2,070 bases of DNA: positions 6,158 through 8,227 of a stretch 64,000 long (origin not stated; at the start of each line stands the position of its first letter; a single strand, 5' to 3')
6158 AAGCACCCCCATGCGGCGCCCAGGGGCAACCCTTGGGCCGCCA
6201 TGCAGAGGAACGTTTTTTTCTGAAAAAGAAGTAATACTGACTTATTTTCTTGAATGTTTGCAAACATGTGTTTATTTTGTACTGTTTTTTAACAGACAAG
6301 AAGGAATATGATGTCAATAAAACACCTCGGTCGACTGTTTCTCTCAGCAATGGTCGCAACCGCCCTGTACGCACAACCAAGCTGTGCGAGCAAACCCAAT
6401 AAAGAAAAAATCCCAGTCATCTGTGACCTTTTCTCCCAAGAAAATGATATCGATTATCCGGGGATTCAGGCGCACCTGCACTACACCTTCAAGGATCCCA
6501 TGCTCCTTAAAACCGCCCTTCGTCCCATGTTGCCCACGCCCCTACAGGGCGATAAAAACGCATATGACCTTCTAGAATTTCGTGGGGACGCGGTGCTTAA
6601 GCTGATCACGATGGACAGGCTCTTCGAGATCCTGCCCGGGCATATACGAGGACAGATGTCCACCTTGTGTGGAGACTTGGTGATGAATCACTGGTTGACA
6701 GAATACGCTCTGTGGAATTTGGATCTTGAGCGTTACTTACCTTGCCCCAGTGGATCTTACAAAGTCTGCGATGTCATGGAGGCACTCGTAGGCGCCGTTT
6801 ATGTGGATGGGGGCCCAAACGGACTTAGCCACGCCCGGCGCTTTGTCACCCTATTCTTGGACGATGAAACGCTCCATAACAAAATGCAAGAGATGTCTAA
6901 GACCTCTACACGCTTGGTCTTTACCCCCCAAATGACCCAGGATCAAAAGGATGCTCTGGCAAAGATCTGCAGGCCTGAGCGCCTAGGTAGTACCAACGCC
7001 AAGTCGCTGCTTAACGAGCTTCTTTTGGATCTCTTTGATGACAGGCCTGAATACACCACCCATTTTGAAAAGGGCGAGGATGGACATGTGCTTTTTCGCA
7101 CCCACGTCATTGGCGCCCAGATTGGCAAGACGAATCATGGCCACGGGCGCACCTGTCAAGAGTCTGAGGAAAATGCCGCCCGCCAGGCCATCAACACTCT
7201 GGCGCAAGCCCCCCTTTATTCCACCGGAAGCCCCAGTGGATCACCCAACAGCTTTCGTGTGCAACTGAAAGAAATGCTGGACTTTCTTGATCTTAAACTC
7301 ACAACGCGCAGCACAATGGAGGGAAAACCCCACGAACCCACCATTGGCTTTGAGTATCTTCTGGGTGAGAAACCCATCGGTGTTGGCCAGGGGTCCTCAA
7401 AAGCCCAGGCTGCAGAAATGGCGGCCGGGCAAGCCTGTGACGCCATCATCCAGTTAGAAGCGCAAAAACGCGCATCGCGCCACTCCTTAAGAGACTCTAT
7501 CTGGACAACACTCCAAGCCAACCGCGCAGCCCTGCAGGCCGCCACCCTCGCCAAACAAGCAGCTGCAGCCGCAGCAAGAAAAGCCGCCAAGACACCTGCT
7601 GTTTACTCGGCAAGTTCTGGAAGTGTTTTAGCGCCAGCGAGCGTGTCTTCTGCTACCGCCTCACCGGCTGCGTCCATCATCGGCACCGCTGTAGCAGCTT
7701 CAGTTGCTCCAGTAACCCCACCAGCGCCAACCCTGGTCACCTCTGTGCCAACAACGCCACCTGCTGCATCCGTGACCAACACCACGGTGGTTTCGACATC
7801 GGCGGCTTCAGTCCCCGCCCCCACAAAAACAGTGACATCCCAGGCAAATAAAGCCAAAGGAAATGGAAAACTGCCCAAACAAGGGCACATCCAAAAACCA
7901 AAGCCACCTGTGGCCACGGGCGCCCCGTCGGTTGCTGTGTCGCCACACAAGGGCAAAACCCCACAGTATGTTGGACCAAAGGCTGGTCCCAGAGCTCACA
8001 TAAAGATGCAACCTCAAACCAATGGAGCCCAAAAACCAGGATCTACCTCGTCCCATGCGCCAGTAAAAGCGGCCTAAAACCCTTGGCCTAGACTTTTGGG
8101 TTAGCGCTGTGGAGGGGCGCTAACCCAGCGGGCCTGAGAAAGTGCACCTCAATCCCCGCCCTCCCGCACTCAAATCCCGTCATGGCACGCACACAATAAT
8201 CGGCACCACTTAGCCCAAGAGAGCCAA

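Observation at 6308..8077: Exported RNase III paralog with two dsRBDs and a long disordered tail: a candidate host-dsRNA-targeting effector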

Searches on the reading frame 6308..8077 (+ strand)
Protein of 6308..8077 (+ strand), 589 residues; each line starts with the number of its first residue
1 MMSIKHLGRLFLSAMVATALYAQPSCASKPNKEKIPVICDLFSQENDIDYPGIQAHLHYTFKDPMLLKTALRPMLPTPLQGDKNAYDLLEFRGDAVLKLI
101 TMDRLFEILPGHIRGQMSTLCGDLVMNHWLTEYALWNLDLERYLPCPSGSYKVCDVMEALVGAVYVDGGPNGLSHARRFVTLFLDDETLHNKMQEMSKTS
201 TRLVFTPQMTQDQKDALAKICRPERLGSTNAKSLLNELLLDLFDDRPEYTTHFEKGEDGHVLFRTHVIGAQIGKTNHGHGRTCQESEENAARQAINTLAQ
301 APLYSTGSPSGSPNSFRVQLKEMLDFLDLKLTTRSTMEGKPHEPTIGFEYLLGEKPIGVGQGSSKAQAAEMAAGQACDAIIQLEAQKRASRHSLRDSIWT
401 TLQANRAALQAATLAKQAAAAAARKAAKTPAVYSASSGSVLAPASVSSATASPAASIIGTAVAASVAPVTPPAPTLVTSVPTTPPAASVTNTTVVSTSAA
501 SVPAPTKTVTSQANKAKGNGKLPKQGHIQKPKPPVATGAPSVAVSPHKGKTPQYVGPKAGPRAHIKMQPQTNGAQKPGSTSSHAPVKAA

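Call 3: search_protein_families(library=pfam, proteins=[window:6308-8077:+], max_evalue=1)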
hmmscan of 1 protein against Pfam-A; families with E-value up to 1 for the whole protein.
window:6308-8077:+ (589 aa): 3 families
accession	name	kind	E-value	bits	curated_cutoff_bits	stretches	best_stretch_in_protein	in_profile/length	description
PF00636.31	Ribonuclease_3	-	1.4e-10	42.2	27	1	89-169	3-102/102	Ribonuclease III domain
PF14622.11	Ribonucleas_3_3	-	1.6e-07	32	35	1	81-181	17-121/128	Ribonuclease-III-like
PF00035.32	dsrm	-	2.9e-07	31.4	23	2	231-298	1-66/66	Double-stranded RNA binding motif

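Call 4: search_protein_families(library=ncbifam, proteins=[window:6308-8077:+], max_evalue=1)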
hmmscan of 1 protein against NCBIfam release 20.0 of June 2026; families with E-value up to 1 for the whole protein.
window:6308-8077:+ (589 aa): 1 family
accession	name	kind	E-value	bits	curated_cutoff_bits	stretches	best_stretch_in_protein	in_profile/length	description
TIGR02191.1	RNaseIII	equivalog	3.1e-29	102.1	166.25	2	54-200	2-154/219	ribonuclease III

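Call 5: search_solved_structures(query=window:6308-8077:+, max_evalue=1, show_alignments=3)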
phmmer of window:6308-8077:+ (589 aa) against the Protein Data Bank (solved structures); distinct sequences matched with E-value up to 1: 32.
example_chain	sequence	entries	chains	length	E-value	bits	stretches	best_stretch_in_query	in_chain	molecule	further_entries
1yyk_A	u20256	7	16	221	1.1e-11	47.3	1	54-186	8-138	Ribonuclease III | Ribonuclease 3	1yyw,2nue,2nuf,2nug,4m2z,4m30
1yz9_A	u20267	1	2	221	3e-11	45.9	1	54-186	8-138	Ribonuclease III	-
1yyo_A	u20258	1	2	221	4.1e-11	45.4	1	54-186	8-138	Ribonuclease III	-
1rc7_A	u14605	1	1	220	4.8e-11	45.2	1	54-186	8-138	Ribonuclease III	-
2ez6_A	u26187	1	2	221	5.7e-11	45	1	54-186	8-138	Ribonuclease III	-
1i4s_A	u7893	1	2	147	6.5e-10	41.5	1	54-186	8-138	RIBONUCLEASE III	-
1jfz_A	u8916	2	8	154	7.2e-10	41.3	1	54-186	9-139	RIBONUCLEASE III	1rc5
6v5b_A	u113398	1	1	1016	1.5e-08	37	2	76-177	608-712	Ribonuclease 3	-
9asm_A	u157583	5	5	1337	2.4e-08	36.3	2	76-177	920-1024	Isoform 4 of Drosha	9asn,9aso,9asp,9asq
6lxd_A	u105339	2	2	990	7.9e-08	34.6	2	76-177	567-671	Ribonuclease 3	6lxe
5b16_A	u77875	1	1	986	8.1e-08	34.6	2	76-177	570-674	Ribonuclease 3,DROSHA,Ribonuclease 3,DROSHA,Ribonuclease 3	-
6v5c_A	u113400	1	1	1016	9.1e-08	34.4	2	76-177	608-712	Ribonuclease 3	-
7eld_A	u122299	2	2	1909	2.1e-06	29.9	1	47-123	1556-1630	Endoribonuclease Dicer homolog 1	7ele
7r97_A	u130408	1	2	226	0.00029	22.8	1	52-168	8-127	Ribonuclease 3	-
4oog_C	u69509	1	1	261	0.0092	17.9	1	87-181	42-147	Ribonuclease 3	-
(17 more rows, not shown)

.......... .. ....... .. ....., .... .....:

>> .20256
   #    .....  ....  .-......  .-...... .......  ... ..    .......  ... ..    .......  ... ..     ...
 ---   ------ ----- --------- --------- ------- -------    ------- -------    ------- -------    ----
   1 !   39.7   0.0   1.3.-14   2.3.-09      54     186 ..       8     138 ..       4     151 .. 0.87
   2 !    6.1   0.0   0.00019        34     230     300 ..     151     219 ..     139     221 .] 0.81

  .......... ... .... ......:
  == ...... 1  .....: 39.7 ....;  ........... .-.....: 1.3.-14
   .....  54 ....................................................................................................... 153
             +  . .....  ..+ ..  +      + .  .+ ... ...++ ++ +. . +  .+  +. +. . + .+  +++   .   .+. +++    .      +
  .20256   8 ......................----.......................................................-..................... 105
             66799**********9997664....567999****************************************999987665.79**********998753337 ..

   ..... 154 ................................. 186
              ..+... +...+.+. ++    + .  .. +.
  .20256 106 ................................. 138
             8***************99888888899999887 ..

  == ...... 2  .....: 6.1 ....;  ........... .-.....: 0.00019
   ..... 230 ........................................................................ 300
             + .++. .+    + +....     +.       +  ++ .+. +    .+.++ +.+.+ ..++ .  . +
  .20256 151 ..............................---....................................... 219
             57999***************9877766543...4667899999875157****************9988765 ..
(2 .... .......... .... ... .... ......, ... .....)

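Call 8: find_homologous_proteins(query=window:6308-8077:+)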
Query window:6308-8077:+ (589 aa): 2 proteins with E <= 0.001 among 8000 candidates.
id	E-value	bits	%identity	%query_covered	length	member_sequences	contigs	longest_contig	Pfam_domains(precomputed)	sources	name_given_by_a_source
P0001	0.0e+0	1318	100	100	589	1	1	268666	PF00636.32,PF14622.12,PF00035.33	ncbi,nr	ncbi:MAG: hypothetical protein C0514_02295 [Candidatus Puniceispirillum sp.]|nr:hypothetical protein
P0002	1.9e-124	434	49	69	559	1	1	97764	PF00636.32,PF14622.12,PF00035.33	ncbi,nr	ncbi:MAG: hypothetical protein C0514_08235 [Candidatus Puniceispirillum sp.]|nr:hypothetical protein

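Call 21: find_encoding_contigs(protein=P0002, flank=10000, max_places=3)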
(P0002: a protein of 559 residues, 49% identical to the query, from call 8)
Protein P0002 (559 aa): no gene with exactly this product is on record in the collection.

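Call 79: search_protein_families(library=padloc, proteins=[window:6308-8077:+], max_evalue=0.001)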
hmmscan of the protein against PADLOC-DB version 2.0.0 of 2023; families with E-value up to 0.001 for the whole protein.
window:6308-8077:+ (589 aa): 0 families
